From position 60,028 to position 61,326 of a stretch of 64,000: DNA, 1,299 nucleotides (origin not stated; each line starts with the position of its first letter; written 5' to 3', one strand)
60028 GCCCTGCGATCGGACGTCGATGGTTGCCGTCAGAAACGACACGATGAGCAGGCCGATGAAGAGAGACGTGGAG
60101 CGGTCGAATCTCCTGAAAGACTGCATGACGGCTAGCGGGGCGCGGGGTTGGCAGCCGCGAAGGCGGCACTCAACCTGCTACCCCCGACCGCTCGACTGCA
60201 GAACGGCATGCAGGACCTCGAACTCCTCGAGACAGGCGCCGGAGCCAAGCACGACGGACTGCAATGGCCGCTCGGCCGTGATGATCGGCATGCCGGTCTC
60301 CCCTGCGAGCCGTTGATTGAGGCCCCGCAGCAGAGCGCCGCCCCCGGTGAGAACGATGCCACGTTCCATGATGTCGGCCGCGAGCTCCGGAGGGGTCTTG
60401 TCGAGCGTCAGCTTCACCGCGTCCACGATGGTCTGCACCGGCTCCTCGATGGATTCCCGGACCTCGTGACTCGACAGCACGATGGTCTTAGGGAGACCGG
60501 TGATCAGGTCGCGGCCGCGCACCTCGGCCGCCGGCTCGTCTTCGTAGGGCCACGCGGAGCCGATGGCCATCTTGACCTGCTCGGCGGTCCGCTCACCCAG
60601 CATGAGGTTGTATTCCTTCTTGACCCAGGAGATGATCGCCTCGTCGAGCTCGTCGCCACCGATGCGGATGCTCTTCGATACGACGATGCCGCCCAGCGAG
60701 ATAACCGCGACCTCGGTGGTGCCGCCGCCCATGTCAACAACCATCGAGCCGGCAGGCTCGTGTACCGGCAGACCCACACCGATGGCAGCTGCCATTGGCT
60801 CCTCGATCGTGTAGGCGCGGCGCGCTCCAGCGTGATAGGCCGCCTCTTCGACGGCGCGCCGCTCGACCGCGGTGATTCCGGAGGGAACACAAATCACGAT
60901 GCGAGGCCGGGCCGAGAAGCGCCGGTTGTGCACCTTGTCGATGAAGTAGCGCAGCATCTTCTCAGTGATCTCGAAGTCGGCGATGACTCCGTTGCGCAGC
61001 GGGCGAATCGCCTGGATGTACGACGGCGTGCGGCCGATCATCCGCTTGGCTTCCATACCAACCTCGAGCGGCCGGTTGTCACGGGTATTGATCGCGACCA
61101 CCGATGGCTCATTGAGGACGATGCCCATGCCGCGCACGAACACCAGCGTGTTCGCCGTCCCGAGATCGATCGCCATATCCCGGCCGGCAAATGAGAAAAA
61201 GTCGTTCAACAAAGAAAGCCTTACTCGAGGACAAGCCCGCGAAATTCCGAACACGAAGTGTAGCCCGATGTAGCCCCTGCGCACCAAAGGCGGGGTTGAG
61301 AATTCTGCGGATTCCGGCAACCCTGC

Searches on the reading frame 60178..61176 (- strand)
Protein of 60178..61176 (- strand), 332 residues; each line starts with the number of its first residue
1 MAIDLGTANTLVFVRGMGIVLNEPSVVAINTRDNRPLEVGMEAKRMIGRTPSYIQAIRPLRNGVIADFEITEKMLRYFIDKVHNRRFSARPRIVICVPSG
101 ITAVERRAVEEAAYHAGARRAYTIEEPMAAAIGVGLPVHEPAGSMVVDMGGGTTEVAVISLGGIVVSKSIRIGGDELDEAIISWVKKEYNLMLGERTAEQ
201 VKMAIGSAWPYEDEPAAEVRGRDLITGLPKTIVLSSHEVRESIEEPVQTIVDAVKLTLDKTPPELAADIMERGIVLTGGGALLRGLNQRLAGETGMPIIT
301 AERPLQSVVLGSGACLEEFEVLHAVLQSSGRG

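Call 75: find_homologous_proteins(query=window:60178-61176:-, max_evalue=1e-100)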
Query window:60178-61176:- (332 aa): 7941 proteins with E <= 1e-100 among 8000 candidates; the best 120 are listed.
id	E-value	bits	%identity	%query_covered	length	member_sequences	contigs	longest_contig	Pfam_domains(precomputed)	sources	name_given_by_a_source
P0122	4.2e-217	738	-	-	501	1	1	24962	PF00012.27,PF25216.1,PF06723.20,PF02541.23,PF14450.13,PF00022.26,PF11104.15,PF06277.18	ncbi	ncbi:MAG: rod shape-determining protein MreB [Solirubrobacteraceae bacterium]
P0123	1.2e-216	736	-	-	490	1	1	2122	PF00012.27,PF06723.20,PF14450.13,PF00022.26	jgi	jgi:rod shape-determining protein MreB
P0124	4.7e-205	698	98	100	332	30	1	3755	PF00012.27,PF06723.20,PF14450.13,PF00022.26,PF11104.15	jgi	-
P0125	1.1e-199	680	95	100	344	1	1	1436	PF00012.27,PF06723.20,PF14450.13,PF00022.26,PF11104.15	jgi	jgi:rod shape-determining protein MreB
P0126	2.3e-198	676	95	100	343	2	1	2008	PF00012.27,PF06723.20,PF14450.13,PF00022.26,PF11104.15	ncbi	-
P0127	1.7e-197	673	-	-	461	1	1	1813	PF00012.27,PF25216.1,PF06723.20,PF02541.23,PF14450.13,PF00022.26,PF11104.15,PF06277.18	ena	-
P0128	2.3e-197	673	93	100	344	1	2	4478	PF00012.27,PF06723.20,PF14450.13,PF00022.26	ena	-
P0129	4.2e-197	672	93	100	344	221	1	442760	PF00012.27,PF06723.20,PF14450.13,PF00022.26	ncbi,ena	-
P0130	1.1e-196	670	95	100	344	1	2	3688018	PF00012.27,PF06723.20,PF14450.13,PF00022.26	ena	-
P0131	1.1e-196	670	95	100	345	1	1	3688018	PF00012.27,PF06723.20,PF14450.13,PF00022.26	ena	-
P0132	1.8e-196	670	94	100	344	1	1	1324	PF00012.27,PF06723.20,PF14450.13,PF00022.26,PF11104.15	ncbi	-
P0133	2.1e-196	670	93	100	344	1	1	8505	PF00012.27,PF06723.20,PF14450.13,PF00022.26,PF11104.15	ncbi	-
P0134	4.9e-196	668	92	100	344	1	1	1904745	PF00012.27,PF06723.20,PF14450.13,PF00022.26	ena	-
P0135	9.7e-196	667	93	100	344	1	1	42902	PF00012.27,PF06723.20,PF14450.13,PF00022.26,PF11104.15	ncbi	ncbi:rod shape-determining protein [soil metagenome]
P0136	1.0e-195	667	93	100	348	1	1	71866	PF00012.27,PF06723.20,PF14450.13,PF00022.26,PF11104.15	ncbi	ncbi:MAG: rod shape-determining protein [Acidimicrobiia bacterium]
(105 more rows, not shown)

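Call 76: find_encoding_contigs(protein=P0122, flank=10000, max_places=3)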
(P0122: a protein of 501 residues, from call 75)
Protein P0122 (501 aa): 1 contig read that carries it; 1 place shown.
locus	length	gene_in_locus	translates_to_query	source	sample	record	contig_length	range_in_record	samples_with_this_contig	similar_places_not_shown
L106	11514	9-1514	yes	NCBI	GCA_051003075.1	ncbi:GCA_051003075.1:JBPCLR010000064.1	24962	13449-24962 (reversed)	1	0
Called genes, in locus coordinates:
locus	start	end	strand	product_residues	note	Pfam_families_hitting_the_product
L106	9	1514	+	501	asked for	PF06723:MreB_Mbl, PF00022:Actin, PF00012:HSP70, PF25216:Volactin (weak), PF00022:Actin, PF06723:MreB_Mbl, PF00012:HSP70, PF14450:FtsA, +3 more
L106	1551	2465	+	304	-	PF04085:MreC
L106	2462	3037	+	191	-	PF04093:MreD (weak)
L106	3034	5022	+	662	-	PF03717:PBP_dimer, PF00905:Transpeptidase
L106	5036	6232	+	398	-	PF01098:FTSW_RODA_SPOVE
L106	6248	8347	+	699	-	PF10150:RNase_E_G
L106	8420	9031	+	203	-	PF00829:Ribosomal_L21p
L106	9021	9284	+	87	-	PF01016:Ribosomal_L27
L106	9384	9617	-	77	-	-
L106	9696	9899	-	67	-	-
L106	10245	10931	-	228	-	PF00106:adh_short, PF01370:Epimerase (weak), PF08659:KR, PF13460:NAD_binding_10 (weak), PF13561:adh_short_C2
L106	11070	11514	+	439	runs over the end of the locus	PF01018:GTP1_OBG, PF01926:MMR_HSR1, PF02421:FeoB_N, PF09269:DUF1967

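Call 77: find_encoding_contigs(protein=P0123, flank=10000, max_places=3)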
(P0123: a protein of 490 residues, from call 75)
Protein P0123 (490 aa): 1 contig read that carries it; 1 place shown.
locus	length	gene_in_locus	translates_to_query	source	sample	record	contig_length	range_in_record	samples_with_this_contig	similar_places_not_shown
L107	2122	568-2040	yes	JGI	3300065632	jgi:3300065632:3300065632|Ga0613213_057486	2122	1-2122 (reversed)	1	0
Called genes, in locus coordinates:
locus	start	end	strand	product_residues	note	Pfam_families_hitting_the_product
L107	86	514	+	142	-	PF00334:NDK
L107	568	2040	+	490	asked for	PF06723:MreB_Mbl, PF00012:HSP70, PF00022:Actin, PF06723:MreB_Mbl, PF00012:HSP70, PF14450:FtsA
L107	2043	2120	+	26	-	?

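Call 79: find_encoding_contigs(protein=P0124, flank=10000, max_places=10)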
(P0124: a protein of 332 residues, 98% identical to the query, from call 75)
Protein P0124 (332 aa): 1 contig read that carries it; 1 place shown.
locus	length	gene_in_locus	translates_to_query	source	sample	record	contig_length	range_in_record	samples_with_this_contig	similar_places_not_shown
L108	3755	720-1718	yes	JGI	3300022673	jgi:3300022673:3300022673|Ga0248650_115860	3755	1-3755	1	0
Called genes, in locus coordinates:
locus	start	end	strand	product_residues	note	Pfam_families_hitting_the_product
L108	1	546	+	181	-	?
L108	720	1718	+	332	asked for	PF00022:Actin (weak), PF06723:MreB_Mbl, PF00012:HSP70, PF11104:PilM_2 (faint), PF14450:FtsA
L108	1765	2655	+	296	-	PF04085:MreC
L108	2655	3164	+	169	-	PF04093:MreD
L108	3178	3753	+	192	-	?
